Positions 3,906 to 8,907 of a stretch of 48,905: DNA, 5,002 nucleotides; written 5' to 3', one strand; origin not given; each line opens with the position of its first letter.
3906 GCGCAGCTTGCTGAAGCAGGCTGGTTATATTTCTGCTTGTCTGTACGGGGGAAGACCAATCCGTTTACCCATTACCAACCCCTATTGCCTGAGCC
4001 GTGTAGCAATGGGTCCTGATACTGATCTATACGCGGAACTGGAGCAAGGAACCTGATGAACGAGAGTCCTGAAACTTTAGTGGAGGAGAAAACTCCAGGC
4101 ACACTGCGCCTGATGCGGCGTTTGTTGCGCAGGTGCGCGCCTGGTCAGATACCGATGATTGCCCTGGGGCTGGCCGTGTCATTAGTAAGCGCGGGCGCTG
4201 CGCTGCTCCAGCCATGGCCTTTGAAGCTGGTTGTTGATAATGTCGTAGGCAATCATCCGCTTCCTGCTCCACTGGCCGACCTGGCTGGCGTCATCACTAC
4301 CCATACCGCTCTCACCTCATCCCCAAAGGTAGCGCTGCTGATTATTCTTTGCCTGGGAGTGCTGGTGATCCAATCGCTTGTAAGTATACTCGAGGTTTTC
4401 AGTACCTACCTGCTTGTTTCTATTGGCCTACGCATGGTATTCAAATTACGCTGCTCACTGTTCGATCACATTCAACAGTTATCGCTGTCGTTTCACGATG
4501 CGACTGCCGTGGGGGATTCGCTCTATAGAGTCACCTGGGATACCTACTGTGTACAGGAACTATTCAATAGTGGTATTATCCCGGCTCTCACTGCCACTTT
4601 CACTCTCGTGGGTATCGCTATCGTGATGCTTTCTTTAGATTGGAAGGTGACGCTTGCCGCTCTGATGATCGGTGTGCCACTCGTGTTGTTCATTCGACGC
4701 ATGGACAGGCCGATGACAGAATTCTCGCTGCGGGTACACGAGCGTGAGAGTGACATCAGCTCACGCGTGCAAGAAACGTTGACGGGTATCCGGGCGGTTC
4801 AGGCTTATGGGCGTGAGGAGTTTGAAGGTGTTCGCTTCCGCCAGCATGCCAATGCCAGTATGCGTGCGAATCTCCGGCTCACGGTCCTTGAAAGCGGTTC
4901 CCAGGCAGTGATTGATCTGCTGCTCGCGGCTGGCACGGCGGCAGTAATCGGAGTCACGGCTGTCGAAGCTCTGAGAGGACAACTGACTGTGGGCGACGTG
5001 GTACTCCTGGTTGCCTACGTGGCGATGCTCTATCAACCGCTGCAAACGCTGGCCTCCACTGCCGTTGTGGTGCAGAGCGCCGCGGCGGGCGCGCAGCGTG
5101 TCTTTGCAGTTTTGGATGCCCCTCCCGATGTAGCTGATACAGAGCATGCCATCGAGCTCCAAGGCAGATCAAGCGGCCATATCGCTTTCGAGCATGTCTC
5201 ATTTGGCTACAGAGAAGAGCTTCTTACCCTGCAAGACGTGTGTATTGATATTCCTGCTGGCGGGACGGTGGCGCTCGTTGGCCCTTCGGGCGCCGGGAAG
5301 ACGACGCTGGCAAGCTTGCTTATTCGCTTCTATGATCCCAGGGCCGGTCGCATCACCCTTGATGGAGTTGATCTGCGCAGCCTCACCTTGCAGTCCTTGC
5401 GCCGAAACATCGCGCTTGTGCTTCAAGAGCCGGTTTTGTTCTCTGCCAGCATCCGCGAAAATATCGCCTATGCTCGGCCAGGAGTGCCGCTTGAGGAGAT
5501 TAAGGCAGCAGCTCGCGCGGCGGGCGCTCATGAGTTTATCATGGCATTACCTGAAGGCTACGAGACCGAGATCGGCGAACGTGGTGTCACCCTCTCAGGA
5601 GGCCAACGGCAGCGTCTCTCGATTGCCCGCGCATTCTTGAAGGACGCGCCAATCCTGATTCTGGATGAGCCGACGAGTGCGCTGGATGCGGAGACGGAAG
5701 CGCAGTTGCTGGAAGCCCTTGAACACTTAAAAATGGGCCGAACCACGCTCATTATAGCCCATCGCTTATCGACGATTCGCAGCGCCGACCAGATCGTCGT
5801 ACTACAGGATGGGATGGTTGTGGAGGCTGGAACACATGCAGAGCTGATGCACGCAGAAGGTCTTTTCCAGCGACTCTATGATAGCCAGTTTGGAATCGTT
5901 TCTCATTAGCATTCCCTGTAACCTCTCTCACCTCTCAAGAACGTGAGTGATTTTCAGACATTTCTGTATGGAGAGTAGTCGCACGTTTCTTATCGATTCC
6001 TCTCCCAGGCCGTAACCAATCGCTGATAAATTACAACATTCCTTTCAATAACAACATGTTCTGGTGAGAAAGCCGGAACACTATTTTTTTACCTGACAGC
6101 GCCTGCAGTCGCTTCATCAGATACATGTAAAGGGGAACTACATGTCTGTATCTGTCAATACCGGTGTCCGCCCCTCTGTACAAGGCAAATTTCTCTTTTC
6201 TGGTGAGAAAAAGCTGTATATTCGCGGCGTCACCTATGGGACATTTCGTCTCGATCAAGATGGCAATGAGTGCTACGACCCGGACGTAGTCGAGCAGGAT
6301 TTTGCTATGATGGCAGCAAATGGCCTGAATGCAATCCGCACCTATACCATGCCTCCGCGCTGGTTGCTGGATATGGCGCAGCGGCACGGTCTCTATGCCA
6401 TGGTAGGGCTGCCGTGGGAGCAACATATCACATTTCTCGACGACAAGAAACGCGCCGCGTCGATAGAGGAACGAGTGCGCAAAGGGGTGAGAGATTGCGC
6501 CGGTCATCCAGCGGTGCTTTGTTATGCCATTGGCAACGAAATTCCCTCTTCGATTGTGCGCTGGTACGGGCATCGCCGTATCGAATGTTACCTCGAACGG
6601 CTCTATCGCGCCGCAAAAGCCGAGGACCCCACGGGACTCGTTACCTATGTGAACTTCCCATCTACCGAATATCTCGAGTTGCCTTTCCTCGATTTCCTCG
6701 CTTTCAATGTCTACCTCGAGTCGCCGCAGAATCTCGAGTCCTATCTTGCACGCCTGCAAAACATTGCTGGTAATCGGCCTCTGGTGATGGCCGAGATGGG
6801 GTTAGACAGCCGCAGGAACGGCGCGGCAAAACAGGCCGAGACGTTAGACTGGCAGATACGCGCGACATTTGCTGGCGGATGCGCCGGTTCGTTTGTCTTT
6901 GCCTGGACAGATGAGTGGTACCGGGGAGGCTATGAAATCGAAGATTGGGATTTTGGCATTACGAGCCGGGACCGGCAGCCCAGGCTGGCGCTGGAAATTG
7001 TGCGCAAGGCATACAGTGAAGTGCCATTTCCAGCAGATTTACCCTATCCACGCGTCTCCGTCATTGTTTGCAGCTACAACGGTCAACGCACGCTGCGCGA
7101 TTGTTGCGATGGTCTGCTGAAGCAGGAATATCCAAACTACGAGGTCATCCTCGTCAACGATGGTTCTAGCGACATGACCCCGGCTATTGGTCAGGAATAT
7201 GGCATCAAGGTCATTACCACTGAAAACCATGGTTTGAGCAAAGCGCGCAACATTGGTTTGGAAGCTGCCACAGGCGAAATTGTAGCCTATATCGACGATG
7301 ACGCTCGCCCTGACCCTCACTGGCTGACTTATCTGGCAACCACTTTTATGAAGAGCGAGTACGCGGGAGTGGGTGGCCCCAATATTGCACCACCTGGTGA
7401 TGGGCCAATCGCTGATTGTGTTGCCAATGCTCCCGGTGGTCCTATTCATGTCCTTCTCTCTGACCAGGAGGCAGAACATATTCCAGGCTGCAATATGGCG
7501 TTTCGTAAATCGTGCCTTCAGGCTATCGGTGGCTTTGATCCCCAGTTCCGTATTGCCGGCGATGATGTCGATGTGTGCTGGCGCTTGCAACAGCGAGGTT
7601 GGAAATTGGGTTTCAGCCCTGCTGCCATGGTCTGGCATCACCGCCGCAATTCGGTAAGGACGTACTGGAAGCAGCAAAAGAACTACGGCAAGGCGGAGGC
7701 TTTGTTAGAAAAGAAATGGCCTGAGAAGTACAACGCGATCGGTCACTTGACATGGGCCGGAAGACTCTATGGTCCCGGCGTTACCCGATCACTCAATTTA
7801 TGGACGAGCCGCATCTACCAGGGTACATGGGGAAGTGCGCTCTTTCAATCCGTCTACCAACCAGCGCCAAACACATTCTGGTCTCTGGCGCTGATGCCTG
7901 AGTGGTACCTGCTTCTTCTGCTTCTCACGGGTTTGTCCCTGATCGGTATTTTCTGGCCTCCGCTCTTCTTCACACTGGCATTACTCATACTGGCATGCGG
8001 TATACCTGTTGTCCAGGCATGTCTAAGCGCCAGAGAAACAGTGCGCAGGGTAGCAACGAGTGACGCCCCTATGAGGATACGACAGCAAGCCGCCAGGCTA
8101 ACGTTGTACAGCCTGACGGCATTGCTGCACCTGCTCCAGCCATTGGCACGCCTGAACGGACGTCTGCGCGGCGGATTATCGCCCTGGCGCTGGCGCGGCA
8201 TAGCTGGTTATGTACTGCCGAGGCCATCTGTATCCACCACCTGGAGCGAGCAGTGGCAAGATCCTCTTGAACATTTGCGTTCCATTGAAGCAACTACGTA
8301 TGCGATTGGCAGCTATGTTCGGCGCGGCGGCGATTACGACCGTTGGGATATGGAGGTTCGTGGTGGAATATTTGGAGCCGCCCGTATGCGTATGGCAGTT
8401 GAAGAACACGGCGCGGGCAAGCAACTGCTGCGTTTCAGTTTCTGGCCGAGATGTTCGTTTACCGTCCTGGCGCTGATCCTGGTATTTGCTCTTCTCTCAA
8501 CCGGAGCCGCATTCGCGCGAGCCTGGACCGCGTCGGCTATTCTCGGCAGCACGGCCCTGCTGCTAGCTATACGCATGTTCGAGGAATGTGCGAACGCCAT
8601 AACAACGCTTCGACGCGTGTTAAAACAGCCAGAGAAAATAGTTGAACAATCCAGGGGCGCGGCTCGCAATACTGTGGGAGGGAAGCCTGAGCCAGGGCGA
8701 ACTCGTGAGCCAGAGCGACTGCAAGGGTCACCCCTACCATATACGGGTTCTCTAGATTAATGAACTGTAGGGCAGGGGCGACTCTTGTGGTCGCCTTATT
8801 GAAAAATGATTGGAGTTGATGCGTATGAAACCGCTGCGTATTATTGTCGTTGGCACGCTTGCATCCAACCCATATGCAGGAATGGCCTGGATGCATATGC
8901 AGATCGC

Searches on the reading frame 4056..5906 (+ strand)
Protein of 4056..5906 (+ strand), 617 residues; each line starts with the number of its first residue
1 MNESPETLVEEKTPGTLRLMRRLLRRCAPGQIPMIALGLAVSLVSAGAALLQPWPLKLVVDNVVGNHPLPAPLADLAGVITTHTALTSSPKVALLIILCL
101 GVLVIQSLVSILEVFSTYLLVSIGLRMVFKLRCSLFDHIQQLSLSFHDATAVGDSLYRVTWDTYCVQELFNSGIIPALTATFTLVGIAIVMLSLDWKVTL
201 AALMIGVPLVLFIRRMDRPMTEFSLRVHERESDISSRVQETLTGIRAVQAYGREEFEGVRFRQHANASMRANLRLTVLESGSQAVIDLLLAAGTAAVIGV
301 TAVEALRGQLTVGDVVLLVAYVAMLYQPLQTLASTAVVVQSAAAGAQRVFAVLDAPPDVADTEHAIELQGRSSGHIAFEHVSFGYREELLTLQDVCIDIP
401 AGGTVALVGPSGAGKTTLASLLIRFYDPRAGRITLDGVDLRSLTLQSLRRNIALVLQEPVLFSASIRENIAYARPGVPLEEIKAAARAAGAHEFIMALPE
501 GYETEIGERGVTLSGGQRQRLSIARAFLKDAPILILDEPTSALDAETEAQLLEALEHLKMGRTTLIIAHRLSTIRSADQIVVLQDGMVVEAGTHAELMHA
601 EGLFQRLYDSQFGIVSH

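Call 7: search_protein_families(library=pfam, proteins=[window:4056-5906:+], max_evalue=0.01)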
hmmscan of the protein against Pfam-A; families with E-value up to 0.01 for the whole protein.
window:4056-5906:+ (617 aa): 8 families
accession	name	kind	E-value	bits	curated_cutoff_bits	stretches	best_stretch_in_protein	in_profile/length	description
PF00664.28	ABC_membrane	-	9.5e-43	147.3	28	1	36-329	2-274/274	ABC transporter transmembrane region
PF00005.33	ABC_tran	-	2.5e-33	116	25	1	392-541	1-137/137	ABC transporter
PF02463.25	SMC_N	-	1.1e-06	28.7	40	1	512-582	136-210/220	RecF/RecN/SMC N terminal domain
PF13401.12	AAA_22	-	2.7e-05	24.9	27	1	403-462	6-64/130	AAA domain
PF13304.12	AAA_21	-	6.7e-05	23.5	27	0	516-567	241-295/304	AAA domain, putative AbiEii toxin, Type IV TA system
PF13191.12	AAA_16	-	0.00026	22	32.6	1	391-557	11-158/167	AAA ATPase domain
PF00004.35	AAA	-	0.00052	20.9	21.2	0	406-455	2-49/131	ATPase family associated with various cellular activities (AAA)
PF13481.12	AAA_25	-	0.0012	19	27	1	399-422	30-53/195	AAA domain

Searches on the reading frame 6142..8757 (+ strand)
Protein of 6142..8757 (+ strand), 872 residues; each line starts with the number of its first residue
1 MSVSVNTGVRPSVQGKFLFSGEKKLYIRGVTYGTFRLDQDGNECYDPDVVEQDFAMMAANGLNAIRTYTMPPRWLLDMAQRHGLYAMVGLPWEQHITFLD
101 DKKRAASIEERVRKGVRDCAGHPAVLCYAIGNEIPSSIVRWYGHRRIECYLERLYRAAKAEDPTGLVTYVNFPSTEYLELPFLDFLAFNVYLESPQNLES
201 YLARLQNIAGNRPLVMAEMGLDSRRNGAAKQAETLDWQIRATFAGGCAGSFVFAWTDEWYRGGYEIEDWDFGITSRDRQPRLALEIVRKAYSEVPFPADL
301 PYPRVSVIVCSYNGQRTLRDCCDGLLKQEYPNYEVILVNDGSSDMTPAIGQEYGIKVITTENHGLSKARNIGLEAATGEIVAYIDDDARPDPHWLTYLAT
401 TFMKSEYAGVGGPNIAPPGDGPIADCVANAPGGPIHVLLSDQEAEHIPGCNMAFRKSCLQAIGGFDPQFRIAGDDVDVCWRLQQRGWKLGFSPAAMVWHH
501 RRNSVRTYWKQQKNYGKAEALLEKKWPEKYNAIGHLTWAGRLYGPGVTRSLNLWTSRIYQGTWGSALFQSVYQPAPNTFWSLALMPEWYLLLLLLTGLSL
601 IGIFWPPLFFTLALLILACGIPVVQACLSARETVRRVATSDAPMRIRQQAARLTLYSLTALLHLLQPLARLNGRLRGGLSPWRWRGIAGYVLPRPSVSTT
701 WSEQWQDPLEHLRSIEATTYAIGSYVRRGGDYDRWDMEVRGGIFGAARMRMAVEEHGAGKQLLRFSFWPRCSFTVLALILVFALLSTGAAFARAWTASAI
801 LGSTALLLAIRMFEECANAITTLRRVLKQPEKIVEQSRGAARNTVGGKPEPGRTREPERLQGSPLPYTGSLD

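Call 7: search_protein_families(library=pfam, proteins=[window:6142-8757:+], max_evalue=0.01)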
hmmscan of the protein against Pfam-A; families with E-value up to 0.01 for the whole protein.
window:6142-8757:+ (872 aa): 8 families
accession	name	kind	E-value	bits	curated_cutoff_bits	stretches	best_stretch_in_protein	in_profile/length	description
PF00535.33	Glycos_transf_2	-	1.1e-31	110.4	23.3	1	306-459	1-164/168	Glycosyl transferase family 2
PF13641.12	Glyco_tranf_2_3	-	2.1e-25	90.6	27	1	303-512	1-224/230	Glycosyltransferase like family 2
PF02836.23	Glyco_hydro_2_C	-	2.7e-17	63.3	21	1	15-292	5-298/302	Glycosyl hydrolases family 2, TIM barrel domain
PF13632.12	Glyco_trans_2_3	-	2.7e-16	60.4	27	1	380-613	1-189/198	Glycosyl transferase family group 2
PF13506.12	Glyco_transf_21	-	2.9e-10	40.3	21.7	1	371-512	24-169/174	Glycosyl transferase family 21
PF10111.15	Glyco_tranf_2_2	-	4.7e-08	33.3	27.3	1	306-388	1-92/276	Glycosyltransferase like family 2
PF03198.20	Glyco_hydro_72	-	0.00099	18.9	25.9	1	16-134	18-146/314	Glucanosyltransferase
PF02709.20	Glyco_transf_7C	-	0.0066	16.5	23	0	443-491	15-64/78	N-terminal domain of galactosyltransferase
